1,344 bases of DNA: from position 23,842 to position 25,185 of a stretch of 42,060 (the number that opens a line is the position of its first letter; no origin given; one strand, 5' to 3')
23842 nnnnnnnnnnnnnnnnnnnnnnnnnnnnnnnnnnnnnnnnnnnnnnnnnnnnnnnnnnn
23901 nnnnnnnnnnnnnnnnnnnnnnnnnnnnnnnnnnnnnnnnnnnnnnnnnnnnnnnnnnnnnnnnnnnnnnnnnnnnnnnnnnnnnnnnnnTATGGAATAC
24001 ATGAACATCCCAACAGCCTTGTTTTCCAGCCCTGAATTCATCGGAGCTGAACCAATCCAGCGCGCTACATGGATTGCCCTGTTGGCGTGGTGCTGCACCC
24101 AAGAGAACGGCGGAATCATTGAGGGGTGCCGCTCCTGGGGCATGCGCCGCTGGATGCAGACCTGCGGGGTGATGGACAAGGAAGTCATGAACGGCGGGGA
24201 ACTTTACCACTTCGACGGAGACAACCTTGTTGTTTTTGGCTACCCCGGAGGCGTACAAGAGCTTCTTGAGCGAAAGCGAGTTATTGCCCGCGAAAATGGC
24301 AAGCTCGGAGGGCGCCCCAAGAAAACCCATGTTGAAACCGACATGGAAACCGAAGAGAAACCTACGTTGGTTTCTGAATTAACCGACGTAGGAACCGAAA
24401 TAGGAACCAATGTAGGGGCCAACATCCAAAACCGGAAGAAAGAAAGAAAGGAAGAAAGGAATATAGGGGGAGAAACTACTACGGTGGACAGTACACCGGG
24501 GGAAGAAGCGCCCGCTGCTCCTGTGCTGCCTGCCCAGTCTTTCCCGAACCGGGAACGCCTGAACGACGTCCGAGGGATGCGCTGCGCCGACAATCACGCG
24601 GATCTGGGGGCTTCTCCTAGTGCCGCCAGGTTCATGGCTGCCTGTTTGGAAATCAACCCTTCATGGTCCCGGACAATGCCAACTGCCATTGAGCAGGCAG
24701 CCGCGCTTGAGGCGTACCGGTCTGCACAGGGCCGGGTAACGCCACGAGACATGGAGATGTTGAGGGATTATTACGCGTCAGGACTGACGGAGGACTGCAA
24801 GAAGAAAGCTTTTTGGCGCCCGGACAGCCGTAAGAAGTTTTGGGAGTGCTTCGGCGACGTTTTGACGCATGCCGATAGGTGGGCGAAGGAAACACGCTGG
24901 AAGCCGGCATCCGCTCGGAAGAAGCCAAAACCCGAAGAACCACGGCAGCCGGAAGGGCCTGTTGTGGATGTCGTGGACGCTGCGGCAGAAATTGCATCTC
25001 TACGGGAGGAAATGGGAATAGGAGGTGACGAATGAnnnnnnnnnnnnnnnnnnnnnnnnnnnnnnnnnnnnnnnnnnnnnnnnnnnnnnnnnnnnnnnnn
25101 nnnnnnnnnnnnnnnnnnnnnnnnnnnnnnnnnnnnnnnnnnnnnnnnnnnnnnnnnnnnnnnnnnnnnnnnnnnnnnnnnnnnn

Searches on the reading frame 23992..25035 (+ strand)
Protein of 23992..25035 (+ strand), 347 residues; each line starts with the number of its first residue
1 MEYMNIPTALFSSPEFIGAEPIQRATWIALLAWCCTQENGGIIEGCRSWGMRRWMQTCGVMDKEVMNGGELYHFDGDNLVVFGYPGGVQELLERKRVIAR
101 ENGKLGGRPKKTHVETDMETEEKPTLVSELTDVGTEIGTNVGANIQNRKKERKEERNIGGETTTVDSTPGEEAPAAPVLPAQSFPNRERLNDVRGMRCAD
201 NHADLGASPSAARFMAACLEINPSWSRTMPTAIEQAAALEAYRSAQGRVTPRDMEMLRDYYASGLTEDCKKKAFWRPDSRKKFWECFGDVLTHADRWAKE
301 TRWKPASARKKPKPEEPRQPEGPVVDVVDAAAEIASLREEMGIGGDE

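Call 11: search_protein_families(library=phrogs, proteins=[window:23992-25035:+])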
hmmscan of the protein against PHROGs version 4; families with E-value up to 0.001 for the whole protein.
window:23992-25035:+ (347 aa): 0 families

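Call 15: search_protein_families(library=pfam, proteins=[window:23992-25035:+], max_evalue=0.01)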
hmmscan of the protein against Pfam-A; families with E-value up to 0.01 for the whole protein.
window:23992-25035:+ (347 aa): 0 families

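Call 68: search_solved_structures(query=window:23992-25035:+, max_evalue=5)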
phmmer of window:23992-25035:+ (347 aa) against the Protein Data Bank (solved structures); distinct sequences matched with E-value up to 5: 3.
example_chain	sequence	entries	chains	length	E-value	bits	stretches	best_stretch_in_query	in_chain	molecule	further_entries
4c2u_A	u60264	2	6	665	0.33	13.4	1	246-301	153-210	DNA HELICASE II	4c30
4c2t_A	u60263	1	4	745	0.39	13.1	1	246-301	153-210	DNA HELICASE II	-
3vh5_A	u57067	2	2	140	0.91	11.9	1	236-320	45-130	CENP-S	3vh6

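Call 69: search_protein_families(library=ncbifam, proteins=[window:23992-25035:+], max_evalue=0.1)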
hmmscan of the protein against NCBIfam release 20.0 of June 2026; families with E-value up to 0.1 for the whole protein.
window:23992-25035:+ (347 aa): 0 families
